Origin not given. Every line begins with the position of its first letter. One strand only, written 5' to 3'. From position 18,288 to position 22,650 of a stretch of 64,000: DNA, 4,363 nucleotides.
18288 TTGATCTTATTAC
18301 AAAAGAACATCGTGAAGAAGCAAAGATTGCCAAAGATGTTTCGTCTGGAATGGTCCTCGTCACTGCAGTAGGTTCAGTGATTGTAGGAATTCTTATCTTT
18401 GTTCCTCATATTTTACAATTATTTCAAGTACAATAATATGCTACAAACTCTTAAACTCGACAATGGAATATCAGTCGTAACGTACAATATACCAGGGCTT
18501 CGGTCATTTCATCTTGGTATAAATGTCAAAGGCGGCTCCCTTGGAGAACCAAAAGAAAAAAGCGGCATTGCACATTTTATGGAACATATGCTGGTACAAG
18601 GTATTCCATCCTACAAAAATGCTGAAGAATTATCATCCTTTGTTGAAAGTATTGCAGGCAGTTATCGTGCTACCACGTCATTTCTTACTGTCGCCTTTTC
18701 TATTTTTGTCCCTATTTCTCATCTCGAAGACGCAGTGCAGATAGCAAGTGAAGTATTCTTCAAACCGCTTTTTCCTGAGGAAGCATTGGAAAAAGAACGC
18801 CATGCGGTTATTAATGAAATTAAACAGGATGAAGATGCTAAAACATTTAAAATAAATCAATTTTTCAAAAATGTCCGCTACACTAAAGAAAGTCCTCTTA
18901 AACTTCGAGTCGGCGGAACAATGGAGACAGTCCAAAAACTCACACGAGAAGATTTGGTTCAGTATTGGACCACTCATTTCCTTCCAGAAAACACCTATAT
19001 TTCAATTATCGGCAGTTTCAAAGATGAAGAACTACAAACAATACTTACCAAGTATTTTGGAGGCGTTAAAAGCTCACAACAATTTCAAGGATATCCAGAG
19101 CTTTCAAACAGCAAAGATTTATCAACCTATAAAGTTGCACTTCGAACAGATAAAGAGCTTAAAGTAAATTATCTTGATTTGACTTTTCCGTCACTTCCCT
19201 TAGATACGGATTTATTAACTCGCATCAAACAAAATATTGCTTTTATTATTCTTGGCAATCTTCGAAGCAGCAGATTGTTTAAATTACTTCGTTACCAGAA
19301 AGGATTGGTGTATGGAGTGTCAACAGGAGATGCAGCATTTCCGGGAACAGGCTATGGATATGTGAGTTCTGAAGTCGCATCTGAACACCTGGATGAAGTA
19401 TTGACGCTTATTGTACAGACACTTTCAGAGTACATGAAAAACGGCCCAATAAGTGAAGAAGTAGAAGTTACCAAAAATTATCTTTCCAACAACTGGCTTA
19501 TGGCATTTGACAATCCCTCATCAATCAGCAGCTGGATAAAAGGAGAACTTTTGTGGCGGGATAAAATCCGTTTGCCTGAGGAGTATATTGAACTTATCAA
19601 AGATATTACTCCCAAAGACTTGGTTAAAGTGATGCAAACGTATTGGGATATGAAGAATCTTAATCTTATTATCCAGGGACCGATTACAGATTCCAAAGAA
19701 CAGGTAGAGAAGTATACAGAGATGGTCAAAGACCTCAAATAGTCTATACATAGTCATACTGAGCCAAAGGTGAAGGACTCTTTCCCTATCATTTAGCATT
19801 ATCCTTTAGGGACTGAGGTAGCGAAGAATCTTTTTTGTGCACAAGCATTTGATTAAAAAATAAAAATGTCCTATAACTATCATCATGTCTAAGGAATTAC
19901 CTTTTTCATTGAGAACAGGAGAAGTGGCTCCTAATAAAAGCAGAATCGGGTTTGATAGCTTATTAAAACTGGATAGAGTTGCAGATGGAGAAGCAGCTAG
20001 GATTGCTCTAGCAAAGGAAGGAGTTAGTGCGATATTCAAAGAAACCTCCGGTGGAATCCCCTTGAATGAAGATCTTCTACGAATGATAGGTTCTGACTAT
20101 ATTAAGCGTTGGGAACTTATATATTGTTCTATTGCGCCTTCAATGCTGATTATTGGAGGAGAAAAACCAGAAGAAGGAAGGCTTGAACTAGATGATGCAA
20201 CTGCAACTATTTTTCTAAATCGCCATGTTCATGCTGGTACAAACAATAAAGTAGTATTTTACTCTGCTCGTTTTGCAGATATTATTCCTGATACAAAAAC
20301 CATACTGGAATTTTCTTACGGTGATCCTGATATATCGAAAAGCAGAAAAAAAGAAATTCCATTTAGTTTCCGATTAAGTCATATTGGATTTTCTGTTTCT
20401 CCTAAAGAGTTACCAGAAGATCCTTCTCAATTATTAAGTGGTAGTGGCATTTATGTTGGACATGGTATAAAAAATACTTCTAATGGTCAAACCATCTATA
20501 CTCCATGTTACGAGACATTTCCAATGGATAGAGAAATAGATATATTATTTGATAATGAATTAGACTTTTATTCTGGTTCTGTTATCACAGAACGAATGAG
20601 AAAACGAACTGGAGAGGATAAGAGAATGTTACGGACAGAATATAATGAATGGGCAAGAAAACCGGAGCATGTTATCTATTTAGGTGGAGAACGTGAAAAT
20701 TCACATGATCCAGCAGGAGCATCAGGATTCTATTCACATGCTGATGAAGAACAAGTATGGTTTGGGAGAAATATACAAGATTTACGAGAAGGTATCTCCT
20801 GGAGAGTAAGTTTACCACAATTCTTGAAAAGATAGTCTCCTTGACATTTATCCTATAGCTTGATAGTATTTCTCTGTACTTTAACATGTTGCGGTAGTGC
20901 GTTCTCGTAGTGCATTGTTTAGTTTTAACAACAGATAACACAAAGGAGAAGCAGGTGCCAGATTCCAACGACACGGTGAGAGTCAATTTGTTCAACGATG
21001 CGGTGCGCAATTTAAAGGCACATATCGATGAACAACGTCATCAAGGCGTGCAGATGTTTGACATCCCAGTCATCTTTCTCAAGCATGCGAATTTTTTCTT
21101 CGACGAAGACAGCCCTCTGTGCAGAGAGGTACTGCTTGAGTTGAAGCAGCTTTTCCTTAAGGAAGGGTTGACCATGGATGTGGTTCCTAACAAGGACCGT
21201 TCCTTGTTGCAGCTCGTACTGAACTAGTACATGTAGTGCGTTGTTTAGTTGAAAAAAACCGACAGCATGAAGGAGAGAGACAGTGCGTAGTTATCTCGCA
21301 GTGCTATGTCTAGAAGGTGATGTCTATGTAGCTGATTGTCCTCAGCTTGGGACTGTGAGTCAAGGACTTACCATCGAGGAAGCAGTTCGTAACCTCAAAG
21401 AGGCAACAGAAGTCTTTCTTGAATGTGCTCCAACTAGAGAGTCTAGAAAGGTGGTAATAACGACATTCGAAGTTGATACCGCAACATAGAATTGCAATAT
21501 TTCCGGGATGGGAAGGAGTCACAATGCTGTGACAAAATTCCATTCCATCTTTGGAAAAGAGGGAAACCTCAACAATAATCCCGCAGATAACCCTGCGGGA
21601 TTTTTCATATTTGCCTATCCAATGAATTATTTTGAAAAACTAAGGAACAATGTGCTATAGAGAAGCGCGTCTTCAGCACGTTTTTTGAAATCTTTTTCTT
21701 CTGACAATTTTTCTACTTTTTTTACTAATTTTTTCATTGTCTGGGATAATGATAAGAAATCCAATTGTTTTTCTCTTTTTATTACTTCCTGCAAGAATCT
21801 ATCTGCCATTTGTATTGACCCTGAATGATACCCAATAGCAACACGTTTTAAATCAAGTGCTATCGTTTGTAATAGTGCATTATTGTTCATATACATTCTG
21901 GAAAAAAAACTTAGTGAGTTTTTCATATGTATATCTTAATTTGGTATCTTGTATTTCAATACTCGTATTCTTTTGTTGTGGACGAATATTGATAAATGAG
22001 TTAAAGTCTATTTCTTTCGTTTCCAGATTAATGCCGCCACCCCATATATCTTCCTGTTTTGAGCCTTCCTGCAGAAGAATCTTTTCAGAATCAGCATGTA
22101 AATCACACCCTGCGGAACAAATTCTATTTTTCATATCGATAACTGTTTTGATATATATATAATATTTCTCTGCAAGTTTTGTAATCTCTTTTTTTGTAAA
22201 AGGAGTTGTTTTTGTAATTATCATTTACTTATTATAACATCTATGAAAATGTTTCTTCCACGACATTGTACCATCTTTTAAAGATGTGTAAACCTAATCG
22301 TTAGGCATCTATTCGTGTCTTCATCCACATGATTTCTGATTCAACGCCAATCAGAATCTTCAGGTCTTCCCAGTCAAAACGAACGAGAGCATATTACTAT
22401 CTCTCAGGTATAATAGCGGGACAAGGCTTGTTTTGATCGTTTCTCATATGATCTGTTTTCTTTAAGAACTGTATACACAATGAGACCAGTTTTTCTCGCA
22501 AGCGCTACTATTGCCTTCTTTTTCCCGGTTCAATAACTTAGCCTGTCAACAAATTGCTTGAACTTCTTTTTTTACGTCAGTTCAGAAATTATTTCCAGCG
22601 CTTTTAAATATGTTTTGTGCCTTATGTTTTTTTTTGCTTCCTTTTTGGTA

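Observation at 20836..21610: Higher-GC mini-island carrying an orphan HicB-like antitoxin and an unknown upstream partner, each with a copy of an operator-like leader and no HicA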

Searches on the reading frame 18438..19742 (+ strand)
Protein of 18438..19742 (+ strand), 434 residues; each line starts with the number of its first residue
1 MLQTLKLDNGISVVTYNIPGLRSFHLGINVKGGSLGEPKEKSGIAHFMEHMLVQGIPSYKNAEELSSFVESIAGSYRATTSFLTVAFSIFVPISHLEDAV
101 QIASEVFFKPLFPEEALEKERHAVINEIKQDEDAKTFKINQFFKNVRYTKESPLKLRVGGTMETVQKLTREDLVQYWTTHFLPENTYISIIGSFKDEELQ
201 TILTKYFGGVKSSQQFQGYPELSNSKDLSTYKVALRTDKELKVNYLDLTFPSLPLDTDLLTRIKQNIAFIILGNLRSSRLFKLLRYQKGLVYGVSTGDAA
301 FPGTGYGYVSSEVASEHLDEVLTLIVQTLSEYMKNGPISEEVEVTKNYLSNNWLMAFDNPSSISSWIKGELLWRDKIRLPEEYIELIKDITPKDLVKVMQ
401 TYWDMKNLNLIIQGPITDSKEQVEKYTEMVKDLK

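Call 38: find_related_loci(query=window:18438-19742:+, collection=genome_contigs, flank=8000)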
Query window:18438-19742:+ (434 aa) in genome_contigs; peptide patterns used: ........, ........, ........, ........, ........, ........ (x = any residue, [..] = any of these).
101 stretches matched a pattern; 67 encode a relative of the query (tblastn E <= 1e-3); 67 distinct loci.
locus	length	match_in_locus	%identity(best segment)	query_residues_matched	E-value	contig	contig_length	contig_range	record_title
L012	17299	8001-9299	57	1-434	1e-165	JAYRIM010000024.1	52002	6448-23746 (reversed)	MAG: Candidatus Levyibacteriota bacterium isolate SZ_szas25bin.53 k141_1288856, whole genome shotgun sequence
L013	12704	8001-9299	56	1-434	1e-165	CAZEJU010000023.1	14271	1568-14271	MAG TPA_asm: uncultured Gammaproteobacteria bacterium isolate binchicken_co105_439 genome assembly, contig: NODE_5343_le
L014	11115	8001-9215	26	7-418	7e-44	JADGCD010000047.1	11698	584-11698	MAG: Nitrospinota bacterium isolate nWMHbin6 nWMH_bin6_NODE_47_length_11698_cov_3.262561, whole genome shotgun sequence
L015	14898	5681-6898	27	2-416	1e-42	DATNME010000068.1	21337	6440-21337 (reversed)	MAG TPA_asm: Candidatus Dormiibacterota bacterium isolate SMAG_U11471 k141_202609, whole genome shotgun sequence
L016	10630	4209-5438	27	2-420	6e-41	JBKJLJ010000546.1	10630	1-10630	MAG: Bryobacteraceae bacterium isolate ant_bin.280 k117_6406806, whole genome shotgun sequence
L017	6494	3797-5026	27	2-420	1e-40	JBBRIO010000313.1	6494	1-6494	MAG: Bryobacterales bacterium isolate Co_metawrap_2796 Cmw_2796_k141_11718153_length_6494_cov_6.9924, whole genome shotg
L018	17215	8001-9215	25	7-418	2e-39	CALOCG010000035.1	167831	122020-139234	MAG: Nitrospinota bacterium isolate LOGT_bin.0048 genome assembly, contig: contig_148676, whole genome shotgun sequence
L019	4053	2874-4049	27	2-402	4e-39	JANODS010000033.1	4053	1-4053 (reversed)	MAG: Acidobacteriota bacterium isolate VAR_17_concoct_31 VAR_17_k141_2824137, whole genome shotgun sequence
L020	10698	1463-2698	25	7-428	2e-38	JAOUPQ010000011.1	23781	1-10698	MAG: Nitrospinota bacterium isolate 8_1_Oct_SF_Bin59 8_1_Oct_SF_Bin59_scaffold_850_c1, whole genome shotgun sequence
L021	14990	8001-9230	27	2-420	7e-37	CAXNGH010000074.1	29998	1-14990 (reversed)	MAG: Bryobacteraceae bacterium isolate MsH-30jul19-292 genome assembly, contig: MsH-30jul19-C2862, whole genome shotgun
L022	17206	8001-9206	27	3-416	5e-36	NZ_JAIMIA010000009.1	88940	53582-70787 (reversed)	Tateyamaria pelophila strain DSM 17270 T_pelophila_Scaf9_length_88940_cov_87.8895, whole genome shotgun sequence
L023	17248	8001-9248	26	7-431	3e-34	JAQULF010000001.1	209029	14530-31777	MAG: Patescibacteria group bacterium isolate STD1_124 NODE_114_length_209029_cov_4.337412_Sandtown_D1, whole genome shot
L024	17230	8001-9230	26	2-420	6e-37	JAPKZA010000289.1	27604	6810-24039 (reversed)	MAG: Acidobacteria bacterium isolate LacPavin_0419_WC53_MAG_61_8 LacPavin_0419_WC53_scaffold_111497, whole genome shotgu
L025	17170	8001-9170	25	6-402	1e-32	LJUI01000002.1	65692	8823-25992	MAG: candidate division TA06 bacterium SM23_40 WORSMTZ_342, whole genome shotgun sequence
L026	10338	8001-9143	26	7-395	2e-31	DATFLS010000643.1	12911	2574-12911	MAG TPA_asm: bacterium isolate SMAG_U9204 k141_213167, whole genome shotgun sequence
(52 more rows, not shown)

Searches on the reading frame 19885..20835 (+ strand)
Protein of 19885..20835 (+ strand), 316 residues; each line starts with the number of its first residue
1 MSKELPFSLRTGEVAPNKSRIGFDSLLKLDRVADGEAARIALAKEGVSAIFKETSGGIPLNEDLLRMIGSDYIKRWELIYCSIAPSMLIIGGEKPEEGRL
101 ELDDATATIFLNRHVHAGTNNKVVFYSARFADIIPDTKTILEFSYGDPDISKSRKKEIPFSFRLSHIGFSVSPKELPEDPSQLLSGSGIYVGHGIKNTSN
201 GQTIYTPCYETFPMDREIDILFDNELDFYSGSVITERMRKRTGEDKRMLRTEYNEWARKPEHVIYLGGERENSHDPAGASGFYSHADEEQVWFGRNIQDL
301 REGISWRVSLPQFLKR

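Call 4: search_protein_families(library=pfam, proteins=[window:19885-20835:+], max_evalue=1)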
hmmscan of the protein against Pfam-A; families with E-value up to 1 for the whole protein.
window:19885-20835:+ (316 aa): 0 families

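Call 36: find_encoding_contigs(protein=window:19885-20835:+, flank=6000)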
Protein window:19885-20835:+ (316 aa): no gene with exactly this product is on record in the collection.

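Call 45: search_protein_families(library=ncbifam, proteins=[window:19885-20835:+], max_evalue=1)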
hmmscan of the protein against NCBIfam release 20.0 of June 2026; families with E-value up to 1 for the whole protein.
window:19885-20835:+ (316 aa): 0 families

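Call 46: search_protein_families(library=padloc, proteins=[window:19885-20835:+], max_evalue=1)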
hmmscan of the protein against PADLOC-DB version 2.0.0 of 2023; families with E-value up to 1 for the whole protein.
window:19885-20835:+ (316 aa): 0 families

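Call 82: find_homologous_proteins(query=window:19885-20835:+, max_evalue=0.001)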
Query window:19885-20835:+ (316 aa): 1 proteins with E <= 0.001 among 1426 candidates.
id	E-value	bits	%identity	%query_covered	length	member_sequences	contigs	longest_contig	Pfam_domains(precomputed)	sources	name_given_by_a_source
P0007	1.6e-211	719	100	100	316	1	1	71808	-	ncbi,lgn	-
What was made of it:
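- Tried and rejected: It is itself found nowhere else (call 82).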

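Call 93: search_protein_families(library=phrogs, proteins=[window:19885-20835:+], max_evalue=1)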
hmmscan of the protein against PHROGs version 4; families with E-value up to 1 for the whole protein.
window:19885-20835:+ (316 aa): 1 family
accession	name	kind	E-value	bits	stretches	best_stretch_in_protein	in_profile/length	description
phrog_4050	-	unknown function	0.017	16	1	187-262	68-142/222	-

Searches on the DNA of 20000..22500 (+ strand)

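Call 5: search_rna_families(source=window, start=20000, end=22500, threshold=evalue, max_evalue=10)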
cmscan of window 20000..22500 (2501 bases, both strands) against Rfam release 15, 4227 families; matches with E-value up to 10: 5.
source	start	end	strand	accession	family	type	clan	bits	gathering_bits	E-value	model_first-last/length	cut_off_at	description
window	21574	21720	-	RF04178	BTnc005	Gene; sRNA;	-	24.4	174.8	0.0081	1-205/205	no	Bacteroides sRNA BTnc005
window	20545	20629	+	RF00160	snoZ159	Gene; snRNA; snoRNA; CD-box;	CL00065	22.8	39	0.41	1-86/86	no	Small nucleolar RNA Z159/U59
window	21550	21613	+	RF02860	Arrc14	Gene; sRNA;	-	22.4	99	2.3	1-167/167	no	Actinobacillus sRNA 14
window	20184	20261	+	RF00134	snoZ196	Gene; snRNA; snoRNA; CD-box;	CL00054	21.3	55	7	1-84/84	no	Small nucleolar RNA Z196/R39/R59 family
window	21904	22039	-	RF02515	AfaR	Gene; sRNA;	-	20.9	100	1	1-234/234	no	AfaR small RNA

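Call 49: search_dna_similar(query=window:20836-21610:+, collection=plasmids, mode=distant, max_evalue=0.01)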
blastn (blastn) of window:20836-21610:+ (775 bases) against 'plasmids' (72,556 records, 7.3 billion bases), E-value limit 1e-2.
No match.

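Call 50: search_dna_similar(query=window:20836-21610:+, collection=phages, mode=distant, max_evalue=0.01)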
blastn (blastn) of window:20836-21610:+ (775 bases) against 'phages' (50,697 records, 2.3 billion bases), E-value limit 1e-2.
No match.
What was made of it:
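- Tried and rejected: No match (calls 49, 50).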
